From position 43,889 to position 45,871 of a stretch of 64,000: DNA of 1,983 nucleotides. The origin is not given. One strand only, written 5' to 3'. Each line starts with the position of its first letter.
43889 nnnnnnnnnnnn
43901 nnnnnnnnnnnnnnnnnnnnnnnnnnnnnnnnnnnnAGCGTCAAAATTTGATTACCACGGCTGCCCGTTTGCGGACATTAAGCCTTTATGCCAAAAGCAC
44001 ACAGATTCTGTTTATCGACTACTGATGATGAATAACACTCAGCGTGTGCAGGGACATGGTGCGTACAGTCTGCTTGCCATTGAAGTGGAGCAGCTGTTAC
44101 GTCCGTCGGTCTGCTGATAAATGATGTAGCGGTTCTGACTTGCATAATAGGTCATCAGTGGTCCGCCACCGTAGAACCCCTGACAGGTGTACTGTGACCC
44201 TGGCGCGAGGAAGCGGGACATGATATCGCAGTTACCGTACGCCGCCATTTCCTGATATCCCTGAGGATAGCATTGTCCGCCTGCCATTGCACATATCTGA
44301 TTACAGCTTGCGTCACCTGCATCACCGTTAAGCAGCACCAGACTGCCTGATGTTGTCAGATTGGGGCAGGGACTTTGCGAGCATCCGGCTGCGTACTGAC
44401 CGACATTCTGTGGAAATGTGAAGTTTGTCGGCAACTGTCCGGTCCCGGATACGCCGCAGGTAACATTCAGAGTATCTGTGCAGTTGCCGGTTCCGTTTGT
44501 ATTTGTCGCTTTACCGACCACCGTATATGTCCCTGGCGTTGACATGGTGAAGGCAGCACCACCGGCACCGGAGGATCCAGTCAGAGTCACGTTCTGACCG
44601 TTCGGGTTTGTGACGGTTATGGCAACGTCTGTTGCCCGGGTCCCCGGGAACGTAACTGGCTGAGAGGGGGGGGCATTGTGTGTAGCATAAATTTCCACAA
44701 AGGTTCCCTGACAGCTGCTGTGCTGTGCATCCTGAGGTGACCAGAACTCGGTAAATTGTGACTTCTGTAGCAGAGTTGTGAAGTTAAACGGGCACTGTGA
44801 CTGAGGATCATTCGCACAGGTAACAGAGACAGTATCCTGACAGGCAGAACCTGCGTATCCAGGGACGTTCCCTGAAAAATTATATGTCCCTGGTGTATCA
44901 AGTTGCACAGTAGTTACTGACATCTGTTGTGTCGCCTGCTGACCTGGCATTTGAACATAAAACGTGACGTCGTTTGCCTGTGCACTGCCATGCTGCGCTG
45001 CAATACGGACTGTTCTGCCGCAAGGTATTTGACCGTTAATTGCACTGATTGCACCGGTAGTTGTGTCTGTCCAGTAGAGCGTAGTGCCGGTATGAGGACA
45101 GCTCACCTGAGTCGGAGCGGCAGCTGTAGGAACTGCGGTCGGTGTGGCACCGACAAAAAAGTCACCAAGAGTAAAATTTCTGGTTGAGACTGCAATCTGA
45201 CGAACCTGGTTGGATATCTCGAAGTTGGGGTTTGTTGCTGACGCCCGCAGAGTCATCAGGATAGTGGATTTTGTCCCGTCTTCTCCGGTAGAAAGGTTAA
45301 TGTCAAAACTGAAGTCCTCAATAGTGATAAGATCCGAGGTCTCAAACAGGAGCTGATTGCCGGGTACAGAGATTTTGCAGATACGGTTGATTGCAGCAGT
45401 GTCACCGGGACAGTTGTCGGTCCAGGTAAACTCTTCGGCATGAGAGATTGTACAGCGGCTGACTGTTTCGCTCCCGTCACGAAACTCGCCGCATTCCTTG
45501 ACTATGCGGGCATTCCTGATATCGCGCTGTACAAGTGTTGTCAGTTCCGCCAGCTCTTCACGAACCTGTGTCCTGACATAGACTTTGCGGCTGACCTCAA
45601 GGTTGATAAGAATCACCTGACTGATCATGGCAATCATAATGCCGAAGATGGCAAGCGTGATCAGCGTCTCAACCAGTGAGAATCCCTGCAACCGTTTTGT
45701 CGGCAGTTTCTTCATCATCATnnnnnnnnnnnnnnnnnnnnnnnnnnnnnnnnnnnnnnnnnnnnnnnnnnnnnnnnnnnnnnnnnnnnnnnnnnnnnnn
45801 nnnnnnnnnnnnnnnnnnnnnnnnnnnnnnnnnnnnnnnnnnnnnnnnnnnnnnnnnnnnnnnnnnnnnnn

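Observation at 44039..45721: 560-aa modular pilin: canonical prepilin leader fused to a large Cys/Thr/Gly-rich domain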

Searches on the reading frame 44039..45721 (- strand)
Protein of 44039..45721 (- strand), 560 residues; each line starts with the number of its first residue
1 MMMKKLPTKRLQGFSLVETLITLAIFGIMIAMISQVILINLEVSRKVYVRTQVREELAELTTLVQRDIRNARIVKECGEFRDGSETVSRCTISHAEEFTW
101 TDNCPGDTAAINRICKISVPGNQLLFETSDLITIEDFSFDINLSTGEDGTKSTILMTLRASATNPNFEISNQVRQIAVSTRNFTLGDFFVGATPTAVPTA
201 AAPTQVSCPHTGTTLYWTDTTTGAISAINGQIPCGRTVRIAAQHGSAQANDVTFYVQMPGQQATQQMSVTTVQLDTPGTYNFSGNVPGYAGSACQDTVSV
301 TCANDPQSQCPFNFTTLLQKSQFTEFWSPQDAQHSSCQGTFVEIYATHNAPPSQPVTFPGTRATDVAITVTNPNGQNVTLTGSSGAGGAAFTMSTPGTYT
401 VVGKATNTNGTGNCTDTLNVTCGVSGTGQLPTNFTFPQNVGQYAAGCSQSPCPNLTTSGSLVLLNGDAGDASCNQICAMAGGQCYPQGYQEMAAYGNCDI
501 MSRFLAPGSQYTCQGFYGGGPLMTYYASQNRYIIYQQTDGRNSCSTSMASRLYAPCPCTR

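Call 4: search_protein_families(library=pfam, proteins=[window:44039-45721:-], max_evalue=0.1)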
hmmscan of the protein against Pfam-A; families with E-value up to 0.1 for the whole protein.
window:44039-45721:- (560 aa): 4 families
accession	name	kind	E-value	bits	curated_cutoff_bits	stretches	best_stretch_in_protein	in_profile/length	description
PF07963.17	N_methyl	-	4.9e-06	26.3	21.2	1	10-33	3-26/27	Prokaryotic N-terminal methylation motif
PF07532.17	Big_4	-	0.011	15.8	22.1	0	270-289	40-59/59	Bacterial Ig-like domain (group 4)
PF23509.1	MSMEG_3727_PQQ-assoc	-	0.066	13.1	27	0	269-301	103-135/152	MSMEG_3727, PQQ-associated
PF18981.6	InlK_D3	-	0.076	13.5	25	0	393-421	46-72/75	Internalin K domain (D3/D4)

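Call 5: find_homologous_proteins(query=window:44039-45721:-, max_evalue=0.001)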
Query window:44039-45721:- (560 aa): 3 proteins with E <= 0.001 among 8000 candidates.
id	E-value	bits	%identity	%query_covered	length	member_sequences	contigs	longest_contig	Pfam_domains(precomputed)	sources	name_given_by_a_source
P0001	0.0e+0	1274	100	100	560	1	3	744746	PF07963.18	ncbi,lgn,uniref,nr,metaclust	ncbi:MAG: hypothetical protein TR69_WS6001000588 [candidate division WS6 bacterium OLB20]|uniref:Pre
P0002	1.3e-77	280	47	54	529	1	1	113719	PF07963.18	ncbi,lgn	ncbi:MAG: PilW family protein [Candidatus Dojkabacteria bacterium]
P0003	2.3e-53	200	54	33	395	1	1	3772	-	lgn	-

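Call 6: search_protein_families(library=ncbifam, proteins=[window:44039-45721:-], max_evalue=0.1)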
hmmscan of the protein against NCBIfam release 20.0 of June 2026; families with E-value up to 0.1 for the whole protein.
window:44039-45721:- (560 aa): 8 families
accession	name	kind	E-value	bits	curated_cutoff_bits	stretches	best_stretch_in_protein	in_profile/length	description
TIGR02532.1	IV_pilin_GFxxxE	domain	0.00015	21.5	16.3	1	12-33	2-23/24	prepilin-type N-terminal cleavage/methylation domain-containing protein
NF052676.1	YPYG_dom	domain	0.0029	17.7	30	1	392-436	34-76/79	YPYG domain-containing protein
NF041013.1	T4P_ComGE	equivalog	0.0056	16.7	49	1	9-33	1-25/83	competence type IV pilus minor pilin ComGE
TIGR01711.1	gspJ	equivalog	0.012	15.5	64.85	1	12-72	1-61/192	type II secretion system minor pseudopilin GspJ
NF007848.0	PRK10557.1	equivalog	0.013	14.9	120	1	8-71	7-70/192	prepilin peptidase-dependent protein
TIGR01708.2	typeII_sec_gspH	equivalog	0.029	14.4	80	1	12-36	2-26/169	type II secretion system minor pseudopilin GspH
NF041002.1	pilin_ComGF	equivalog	0.048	13.9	80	1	12-44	2-34/139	competence type IV pilus minor pilin ComGF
TIGR01710.1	typeII_sec_gspG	equivalog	0.058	13.4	88.85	1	12-54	1-43/134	type II secretion system major pseudopilin GspG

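Call 20: predict_structure(alignment_id=A1)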
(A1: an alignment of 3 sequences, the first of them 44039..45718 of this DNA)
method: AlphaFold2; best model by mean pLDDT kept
length: 559 residues; sequences in the alignment: 3
mean_pLDDT: 40.5   pTM: 0.24
mean pLDDT of the five models: 40.5, 38.5, 38.3, 36.6, 35.6
residues with pLDDT >= 90: 0; 70-90: 12; 50-70: 130; < 50: 417
segments of 3 or more residues with pLDDT < 50: 1-4, 69-81, 83-157, 164-167, 174-178, 180-210, 248-251, 258-267, 286-293, 303-370, 376-559
pLDDT, mean of each block of 10 residues (from residue 1): 47 64 73 61 58 57 52 40 39 33 35 34 36 40 42 47 49 48 36 32 32 55 52 57 50 52 46 58 48 52 39 27 26 24 24 29 42 48 40 43 40 36 30 33 26 29 35 38 29 25 29 29 29 33 31 24
secondary structure, 60 per line:
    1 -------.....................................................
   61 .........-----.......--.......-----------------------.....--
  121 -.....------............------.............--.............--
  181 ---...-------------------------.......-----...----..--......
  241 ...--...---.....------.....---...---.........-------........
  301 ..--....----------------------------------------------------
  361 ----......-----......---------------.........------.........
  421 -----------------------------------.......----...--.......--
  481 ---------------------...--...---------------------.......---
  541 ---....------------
elements in order: H8-69 E75-81 E84-90 E114-118 E122-126 E133-144 E151-163 E166-178 E212-218 E224-226 E235-243 E246-248 E252-256 E263-267 E271-273 E277-285 E293-302 H305-308 E365-370 E376-381 E397-405 E412-420 E456-462 H472-478 E502-504 E531-537 E544-547

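Call 21: search_protein_representatives(protein=window:44042-45619:-)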
Query: 526 residues. Proteins with E-value up to 0.001 (for the whole library): 101; up to 1e-10: 36; up to 1e-30: 6. The best 101 are listed.
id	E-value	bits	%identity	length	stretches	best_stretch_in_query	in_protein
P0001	0.0e+00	1198.1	100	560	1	1-526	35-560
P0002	2.8e-63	231.1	44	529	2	1-273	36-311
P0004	3.7e-55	204.3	41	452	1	1-282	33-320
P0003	1.1e-40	156.5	53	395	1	1-171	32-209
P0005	1.8e-33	132.7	49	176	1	1-151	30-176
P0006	3.4e-32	128.5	52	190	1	2-149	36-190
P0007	7.8e-24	100.9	39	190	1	1-149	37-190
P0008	2.7e-21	92.5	49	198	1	1-149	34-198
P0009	2.6e-16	76.1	40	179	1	3-150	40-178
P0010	6.2e-16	74.8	43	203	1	2-149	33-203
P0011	9.4e-16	74.2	32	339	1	3-157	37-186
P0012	1.9e-15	73.3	35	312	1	2-165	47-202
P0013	2.8e-15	72.7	39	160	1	1-149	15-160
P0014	4.8e-15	71.9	39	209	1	1-149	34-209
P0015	7.9e-15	71.2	37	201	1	2-151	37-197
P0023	2.7e-13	66.1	34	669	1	2-158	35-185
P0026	1.8e-12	63.4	34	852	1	2-151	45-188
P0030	1.9e-11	60.0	31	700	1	3-195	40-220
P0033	2.1e-11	59.9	33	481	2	2-177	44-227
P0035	6.1e-11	58.4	32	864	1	3-179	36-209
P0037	1.2e-10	57.3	32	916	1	3-152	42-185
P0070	3.2e-07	46.1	33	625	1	2-151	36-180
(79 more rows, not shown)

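Call 25: search_protein_families(library=pfam, proteins=[P0002, P0004, P0003, P0023, P0026, P0030, P0035, P0037, P0070, P0033], max_evalue=0.01)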
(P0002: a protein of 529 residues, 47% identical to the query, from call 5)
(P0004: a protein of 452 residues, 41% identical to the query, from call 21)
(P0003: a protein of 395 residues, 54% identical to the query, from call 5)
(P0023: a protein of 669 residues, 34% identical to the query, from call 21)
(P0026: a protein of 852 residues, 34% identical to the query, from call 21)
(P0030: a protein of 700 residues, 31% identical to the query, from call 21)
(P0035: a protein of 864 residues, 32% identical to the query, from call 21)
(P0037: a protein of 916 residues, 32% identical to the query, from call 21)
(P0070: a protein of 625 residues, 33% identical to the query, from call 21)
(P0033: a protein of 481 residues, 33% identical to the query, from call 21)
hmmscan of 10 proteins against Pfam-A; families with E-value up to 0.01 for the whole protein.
P0002 (529 aa): 1 family
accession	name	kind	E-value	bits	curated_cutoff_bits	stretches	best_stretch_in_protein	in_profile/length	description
PF07963.17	N_methyl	-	2.3e-06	27.4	21.2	1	13-34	5-26/27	Prokaryotic N-terminal methylation motif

P0004 (452 aa): 2 families
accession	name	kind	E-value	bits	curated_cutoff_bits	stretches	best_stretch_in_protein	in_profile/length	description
PF07963.17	N_methyl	-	4.2e-07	29.7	21.2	1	7-31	2-26/27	Prokaryotic N-terminal methylation motif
PF18266.8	Ncstrn_small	-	0.0037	17.7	25.9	1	51-121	38-111/169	Nicastrin small lobe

P0003 (395 aa): 1 family
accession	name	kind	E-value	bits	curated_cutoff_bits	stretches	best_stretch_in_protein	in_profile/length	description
PF07963.17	N_methyl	-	0.00029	20.7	21.2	1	9-30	5-26/27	Prokaryotic N-terminal methylation motif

P0023 (669 aa): 1 family
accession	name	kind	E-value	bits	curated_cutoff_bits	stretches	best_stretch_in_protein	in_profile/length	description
PF13948.11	DUF4215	-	1e-06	29.3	27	1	194-221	20-46/47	Domain of unknown function (DUF4215)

P0026 (852 aa): 2 families
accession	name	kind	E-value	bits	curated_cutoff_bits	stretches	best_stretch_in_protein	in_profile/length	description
PF13948.11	DUF4215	-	6.2e-26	90.9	27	5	291-324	15-46/47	Domain of unknown function (DUF4215)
PF10102.14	DUF2341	-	3.5e-12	47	23.4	1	406-460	1-57/84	Domain of unknown function (DUF2341)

P0030 (700 aa): 1 family
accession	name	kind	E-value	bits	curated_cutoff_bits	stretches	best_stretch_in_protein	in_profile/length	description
PF07963.17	N_methyl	-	8.3e-05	22.4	21.2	1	15-36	5-26/27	Prokaryotic N-terminal methylation motif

P0035 (864 aa): 8 families
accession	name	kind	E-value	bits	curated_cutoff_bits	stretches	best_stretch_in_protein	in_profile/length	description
PF24681.1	Kelch_KLHDC2_KLHL20_DRC7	-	1.3e-54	185.3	50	3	404-606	5-221/221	KLHDC2/KLHL20/DRC7 Kelch-repeats domain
PF25210.1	Kelch_FKB95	-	1.6e-24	87.5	70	3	455-557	44-148/268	FKB95, Kelch-repeats domain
PF13964.12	Kelch_6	-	1.9e-22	78.9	25.3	2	348-398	1-50/50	Kelch motif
PF24981.1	Beta-prop_ATRN-LZTR1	-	2.2e-21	76.8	50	2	352-512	95-282/289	Attractin/LZTR1 beta-propeller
PF01344.31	Kelch_1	-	6.4e-20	70.8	20.1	3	491-534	1-42/46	Kelch motif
PF13418.12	Kelch_4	-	5.2e-16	58.7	21.6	3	495-534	6-44/49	Galactose oxidase, central domain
PF07646.21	Kelch_2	-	1.9e-08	34.3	21.3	0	492-535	2-45/48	Kelch motif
PF07963.17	N_methyl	-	2.5e-05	24.1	21.2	1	11-32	5-26/27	Prokaryotic N-terminal methylation motif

P0037 (916 aa): 4 families
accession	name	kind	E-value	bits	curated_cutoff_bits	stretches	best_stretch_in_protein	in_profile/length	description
PF13385.13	Laminin_G_3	-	1.6e-41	142.4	27.6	2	363-513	3-151/151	Concanavalin A-like lectin/glucanases superfamily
PF10102.14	DUF2341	-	9.4e-30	103.4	23.4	2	610-665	2-57/84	Domain of unknown function (DUF2341)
PF07963.17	N_methyl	-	3.3e-05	23.7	21.2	1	15-38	3-26/27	Prokaryotic N-terminal methylation motif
PF02210.31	Laminin_G_2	-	0.00041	21.3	22.9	0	793-848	42-99/126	Laminin G domain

P0070 (625 aa): 2 families
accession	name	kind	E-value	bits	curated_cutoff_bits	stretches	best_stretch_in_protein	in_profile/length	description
PF13948.11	DUF4215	-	3e-06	27.9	27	1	187-214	20-46/47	Domain of unknown function (DUF4215)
PF07963.17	N_methyl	-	4.5e-05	23.3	21.2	1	11-33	4-26/27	Prokaryotic N-terminal methylation motif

P0033 (481 aa): 1 family
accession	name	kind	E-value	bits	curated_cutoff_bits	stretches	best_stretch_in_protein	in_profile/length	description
PF07963.17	N_methyl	-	1.6e-06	27.9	21.2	1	17-41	2-26/27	Prokaryotic N-terminal methylation motif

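Call 28: find_encoding_contigs(protein=P0002, flank=10000, max_places=3)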
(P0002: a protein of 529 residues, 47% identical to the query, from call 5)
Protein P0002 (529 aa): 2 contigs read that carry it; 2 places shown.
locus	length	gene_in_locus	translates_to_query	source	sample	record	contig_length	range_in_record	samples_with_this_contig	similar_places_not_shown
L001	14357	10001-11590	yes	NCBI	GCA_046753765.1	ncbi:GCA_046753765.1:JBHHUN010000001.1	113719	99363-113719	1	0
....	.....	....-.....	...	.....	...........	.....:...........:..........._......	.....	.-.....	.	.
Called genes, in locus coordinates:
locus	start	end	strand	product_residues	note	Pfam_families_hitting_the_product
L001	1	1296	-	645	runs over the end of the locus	PF02518:HATPase_c, PF00204:DNA_gyraseB, PF01751:Toprim, PF00986:DNA_gyraseB_C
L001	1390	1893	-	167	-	PF04892:VanZ-LLP1 (weak)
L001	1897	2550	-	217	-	PF13177:DNA_pol3_delta2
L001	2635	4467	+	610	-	PF05157:MshEN, PF00437:T2SSE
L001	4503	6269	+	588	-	PF00437:T2SSE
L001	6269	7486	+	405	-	PF28597:T2SSF_N, PF00482:T2SSF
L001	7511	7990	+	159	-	PF07963:N_methyl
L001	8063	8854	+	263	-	PF06750:A24_N_bact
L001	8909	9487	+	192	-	-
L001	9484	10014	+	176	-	-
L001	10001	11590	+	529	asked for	PF07963:N_methyl (weak)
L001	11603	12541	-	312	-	-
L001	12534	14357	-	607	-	?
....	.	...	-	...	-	?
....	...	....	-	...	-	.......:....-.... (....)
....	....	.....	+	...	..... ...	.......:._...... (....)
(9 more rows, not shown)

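Call 45: list_cluster_members(proteins=[P0004, P0005, P0006, P0011, P0023, P0026, P0030, P0035, P0037, P0070])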
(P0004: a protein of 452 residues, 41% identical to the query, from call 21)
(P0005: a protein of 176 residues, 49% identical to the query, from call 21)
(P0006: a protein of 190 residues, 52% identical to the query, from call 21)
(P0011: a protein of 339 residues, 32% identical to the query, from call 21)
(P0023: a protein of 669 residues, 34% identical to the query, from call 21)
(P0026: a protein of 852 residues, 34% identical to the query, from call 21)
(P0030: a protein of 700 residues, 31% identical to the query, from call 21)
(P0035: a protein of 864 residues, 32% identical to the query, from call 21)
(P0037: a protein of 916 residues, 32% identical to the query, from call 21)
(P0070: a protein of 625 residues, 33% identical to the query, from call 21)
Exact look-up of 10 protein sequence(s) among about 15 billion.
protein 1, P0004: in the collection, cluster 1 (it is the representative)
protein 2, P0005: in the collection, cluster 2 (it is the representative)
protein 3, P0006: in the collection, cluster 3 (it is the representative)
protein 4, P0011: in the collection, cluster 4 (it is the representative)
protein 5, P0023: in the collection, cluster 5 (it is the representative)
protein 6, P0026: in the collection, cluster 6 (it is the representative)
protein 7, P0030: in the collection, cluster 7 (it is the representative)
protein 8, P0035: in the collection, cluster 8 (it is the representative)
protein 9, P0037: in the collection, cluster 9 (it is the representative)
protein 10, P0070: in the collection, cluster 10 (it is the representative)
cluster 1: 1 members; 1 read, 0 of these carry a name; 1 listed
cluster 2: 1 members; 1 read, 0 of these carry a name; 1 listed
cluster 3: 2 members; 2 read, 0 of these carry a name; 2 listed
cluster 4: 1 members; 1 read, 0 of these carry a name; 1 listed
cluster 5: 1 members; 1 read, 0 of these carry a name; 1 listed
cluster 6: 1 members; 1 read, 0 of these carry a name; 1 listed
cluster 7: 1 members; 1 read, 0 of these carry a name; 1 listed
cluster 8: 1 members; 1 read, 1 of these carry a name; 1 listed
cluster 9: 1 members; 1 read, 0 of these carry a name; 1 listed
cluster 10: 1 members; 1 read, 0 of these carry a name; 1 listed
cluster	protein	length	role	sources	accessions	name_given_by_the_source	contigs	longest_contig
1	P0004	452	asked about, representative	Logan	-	-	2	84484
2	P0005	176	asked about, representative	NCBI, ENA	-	-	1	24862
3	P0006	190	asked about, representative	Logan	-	-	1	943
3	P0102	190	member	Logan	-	-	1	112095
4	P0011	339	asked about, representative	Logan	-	-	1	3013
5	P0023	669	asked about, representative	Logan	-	-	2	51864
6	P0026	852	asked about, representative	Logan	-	-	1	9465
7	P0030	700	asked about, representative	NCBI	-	-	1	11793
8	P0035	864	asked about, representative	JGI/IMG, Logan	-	prepilin-type N-terminal cleavage/methylation domain-containing protein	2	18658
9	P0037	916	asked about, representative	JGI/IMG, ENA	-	-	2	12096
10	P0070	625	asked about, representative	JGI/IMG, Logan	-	-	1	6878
